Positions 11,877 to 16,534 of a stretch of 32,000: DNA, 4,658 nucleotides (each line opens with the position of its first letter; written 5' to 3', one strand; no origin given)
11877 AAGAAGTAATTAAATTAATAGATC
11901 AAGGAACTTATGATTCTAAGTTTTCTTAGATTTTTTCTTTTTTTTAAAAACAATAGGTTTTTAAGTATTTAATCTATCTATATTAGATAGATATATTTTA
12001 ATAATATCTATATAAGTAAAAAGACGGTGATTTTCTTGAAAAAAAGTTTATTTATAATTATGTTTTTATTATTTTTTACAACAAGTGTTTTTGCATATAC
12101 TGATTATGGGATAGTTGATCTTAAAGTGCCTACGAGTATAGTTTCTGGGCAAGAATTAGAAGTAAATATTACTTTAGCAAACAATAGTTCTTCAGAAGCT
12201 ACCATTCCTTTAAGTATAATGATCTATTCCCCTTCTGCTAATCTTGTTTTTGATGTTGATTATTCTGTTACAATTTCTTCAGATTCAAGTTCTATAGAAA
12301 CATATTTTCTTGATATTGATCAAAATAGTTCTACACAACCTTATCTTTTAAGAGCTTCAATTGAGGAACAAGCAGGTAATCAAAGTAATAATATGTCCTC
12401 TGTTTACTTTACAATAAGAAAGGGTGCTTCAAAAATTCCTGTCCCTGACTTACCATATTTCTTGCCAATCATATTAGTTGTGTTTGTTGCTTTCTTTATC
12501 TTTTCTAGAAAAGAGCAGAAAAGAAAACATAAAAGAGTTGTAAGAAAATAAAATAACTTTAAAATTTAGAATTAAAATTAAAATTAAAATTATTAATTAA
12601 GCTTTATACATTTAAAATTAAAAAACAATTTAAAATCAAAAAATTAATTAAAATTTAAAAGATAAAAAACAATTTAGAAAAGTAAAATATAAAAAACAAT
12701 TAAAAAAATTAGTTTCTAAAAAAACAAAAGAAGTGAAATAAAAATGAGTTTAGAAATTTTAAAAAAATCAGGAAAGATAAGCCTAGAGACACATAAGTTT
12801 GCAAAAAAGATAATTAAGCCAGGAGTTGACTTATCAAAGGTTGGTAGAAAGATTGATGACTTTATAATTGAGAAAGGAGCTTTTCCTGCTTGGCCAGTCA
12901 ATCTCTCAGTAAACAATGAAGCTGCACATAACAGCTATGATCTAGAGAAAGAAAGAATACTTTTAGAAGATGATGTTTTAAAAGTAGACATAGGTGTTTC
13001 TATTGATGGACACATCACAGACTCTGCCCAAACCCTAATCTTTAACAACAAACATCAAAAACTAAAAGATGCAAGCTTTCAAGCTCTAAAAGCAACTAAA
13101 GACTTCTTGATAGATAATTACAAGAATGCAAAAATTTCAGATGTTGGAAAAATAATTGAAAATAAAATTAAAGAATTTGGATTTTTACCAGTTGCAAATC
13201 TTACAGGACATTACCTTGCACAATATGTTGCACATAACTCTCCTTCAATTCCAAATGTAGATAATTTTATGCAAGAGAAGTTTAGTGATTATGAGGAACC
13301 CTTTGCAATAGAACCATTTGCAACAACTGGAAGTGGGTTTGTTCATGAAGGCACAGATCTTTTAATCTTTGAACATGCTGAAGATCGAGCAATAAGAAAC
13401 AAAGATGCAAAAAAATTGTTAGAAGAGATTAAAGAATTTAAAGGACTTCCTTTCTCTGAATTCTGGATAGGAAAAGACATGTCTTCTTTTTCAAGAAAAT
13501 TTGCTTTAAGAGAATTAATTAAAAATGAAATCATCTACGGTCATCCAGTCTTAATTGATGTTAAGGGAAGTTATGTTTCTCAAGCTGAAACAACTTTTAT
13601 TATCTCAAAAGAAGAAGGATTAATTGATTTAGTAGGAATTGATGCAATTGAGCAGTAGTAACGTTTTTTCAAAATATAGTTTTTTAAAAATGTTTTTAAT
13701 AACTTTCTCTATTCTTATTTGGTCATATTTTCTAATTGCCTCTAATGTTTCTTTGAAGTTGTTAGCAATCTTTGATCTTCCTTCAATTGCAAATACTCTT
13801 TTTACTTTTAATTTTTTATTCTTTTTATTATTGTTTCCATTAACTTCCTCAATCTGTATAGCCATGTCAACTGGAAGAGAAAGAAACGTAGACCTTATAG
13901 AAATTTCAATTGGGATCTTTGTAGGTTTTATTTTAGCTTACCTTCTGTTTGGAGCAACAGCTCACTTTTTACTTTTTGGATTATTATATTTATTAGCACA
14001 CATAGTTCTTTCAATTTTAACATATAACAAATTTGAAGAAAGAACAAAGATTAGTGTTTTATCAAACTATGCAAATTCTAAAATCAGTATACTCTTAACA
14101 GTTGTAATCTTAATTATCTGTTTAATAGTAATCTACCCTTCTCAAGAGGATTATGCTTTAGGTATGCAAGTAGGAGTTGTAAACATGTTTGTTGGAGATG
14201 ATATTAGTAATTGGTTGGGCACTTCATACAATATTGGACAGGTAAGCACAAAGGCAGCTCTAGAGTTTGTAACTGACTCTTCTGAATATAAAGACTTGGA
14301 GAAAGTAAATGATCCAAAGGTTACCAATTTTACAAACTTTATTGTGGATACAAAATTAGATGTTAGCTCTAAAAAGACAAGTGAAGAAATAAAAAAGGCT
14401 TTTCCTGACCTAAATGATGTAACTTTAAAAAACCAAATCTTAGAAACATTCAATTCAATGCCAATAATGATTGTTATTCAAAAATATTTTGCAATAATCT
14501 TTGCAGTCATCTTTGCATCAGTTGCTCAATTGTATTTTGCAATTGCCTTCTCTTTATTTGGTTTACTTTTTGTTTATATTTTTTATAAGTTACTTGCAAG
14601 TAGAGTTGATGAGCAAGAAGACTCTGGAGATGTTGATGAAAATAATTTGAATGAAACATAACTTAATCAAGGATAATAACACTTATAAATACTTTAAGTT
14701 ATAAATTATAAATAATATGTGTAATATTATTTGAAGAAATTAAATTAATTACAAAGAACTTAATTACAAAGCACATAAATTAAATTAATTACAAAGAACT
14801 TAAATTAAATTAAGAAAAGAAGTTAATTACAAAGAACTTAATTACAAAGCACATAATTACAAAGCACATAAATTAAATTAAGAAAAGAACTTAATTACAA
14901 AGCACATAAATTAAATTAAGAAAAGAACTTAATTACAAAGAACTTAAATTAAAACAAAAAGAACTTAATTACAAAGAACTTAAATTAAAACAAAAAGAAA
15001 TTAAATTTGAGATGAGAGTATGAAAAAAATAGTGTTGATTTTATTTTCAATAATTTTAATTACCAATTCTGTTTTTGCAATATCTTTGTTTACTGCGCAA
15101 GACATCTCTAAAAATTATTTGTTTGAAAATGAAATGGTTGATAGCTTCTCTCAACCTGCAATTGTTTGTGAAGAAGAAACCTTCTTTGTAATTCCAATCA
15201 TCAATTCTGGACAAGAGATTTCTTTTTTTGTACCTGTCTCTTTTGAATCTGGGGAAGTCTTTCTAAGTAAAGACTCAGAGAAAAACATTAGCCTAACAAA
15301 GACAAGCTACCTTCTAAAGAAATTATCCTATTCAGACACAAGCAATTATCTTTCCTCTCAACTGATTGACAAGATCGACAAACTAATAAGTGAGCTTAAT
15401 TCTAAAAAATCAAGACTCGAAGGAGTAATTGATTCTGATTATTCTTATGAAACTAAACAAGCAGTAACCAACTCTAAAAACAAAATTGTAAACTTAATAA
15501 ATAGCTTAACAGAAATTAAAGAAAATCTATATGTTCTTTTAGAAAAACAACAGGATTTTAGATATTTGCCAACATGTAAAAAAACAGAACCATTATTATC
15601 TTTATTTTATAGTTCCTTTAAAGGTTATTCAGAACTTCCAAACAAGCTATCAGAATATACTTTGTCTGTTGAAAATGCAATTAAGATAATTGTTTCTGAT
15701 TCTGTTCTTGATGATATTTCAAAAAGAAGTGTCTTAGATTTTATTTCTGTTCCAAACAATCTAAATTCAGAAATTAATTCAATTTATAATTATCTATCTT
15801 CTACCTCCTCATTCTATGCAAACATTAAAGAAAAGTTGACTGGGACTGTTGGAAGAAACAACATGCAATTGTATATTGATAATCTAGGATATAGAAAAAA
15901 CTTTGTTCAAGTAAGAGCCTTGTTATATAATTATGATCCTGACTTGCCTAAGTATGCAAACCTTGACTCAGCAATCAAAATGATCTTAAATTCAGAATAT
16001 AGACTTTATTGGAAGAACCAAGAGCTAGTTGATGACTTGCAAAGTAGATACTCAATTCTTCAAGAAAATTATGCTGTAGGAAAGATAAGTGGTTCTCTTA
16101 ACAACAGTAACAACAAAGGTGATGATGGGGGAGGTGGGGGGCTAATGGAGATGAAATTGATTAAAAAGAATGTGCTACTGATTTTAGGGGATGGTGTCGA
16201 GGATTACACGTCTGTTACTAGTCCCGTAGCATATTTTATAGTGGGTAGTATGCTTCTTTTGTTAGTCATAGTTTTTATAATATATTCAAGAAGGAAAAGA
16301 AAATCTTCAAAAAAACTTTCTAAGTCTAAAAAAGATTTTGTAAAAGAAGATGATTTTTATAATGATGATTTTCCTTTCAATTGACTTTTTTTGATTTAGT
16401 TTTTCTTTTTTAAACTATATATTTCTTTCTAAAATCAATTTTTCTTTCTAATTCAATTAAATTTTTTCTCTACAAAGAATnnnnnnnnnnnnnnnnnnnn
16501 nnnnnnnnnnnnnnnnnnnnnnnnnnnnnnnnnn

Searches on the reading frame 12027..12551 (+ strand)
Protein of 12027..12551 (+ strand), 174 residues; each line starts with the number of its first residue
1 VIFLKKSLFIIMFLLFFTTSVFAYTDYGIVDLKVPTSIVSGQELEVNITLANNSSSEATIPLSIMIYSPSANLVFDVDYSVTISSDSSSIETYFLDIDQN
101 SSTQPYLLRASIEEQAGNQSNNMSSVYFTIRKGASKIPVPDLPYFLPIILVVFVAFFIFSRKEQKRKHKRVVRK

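Call 8: search_protein_families(library=pfam, proteins=[window:12027-12551:+], max_evalue=0.01)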
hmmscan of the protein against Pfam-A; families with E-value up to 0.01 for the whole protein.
window:12027-12551:+ (174 aa): 2 families
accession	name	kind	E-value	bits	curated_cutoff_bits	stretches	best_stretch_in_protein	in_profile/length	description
PF00927.28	Transglut_C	-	0.0015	19.1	26.6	1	31-65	4-39/106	Transglutaminase family, C-terminal ig like domain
PF00207.28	A2M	-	0.0039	17.4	21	1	29-60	57-88/92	Alpha-2-macroglobulin family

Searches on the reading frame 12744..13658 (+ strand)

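Call 8: search_protein_families(library=pfam, proteins=[window:12744-13658:+], max_evalue=0.01)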
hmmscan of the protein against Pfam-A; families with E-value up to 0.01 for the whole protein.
window:12744-13658:+ (304 aa): 1 family
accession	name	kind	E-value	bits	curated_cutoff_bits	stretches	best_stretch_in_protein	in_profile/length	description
PF00557.29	Peptidase_M24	-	5.3e-18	66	23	1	5-191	2-187/208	Metallopeptidase family M24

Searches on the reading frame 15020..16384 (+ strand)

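Call 6: search_protein_families(library=pfam, proteins=[window:15020-16384:+], max_evalue=0.1)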
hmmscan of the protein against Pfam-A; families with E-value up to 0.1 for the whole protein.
window:15020-16384:+ (454 aa): 2 families
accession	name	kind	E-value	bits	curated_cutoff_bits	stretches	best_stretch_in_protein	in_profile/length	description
PF15345.11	TMEM51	-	0.035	14.3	25.5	1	393-435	53-95/237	Transmembrane protein 51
PF04740.18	LXG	-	0.069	13.4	26.5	0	113-168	71-127/202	LXG domain of WXG superfamily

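Call 9: search_protein_families(library=ncbifam, proteins=[window:15020-16384:+], max_evalue=0.1)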
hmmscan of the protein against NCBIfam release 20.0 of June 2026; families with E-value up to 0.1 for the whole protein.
window:15020-16384:+ (454 aa): 3 families
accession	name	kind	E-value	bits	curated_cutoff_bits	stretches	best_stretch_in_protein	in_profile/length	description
NF041738.1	GG_III-CTERM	domain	0.0084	16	22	1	405-430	2-27/28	GGIII-like transmembrane region-containing protein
NF033218.1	anchor_AmaP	equivalog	0.0089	15.8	55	0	2-29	5-32/166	alkaline shock response membrane anchor protein AmaP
TIGR04306.1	salvage_TenA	equivalog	0.045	13.4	130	0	269-337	14-83/208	thiaminase II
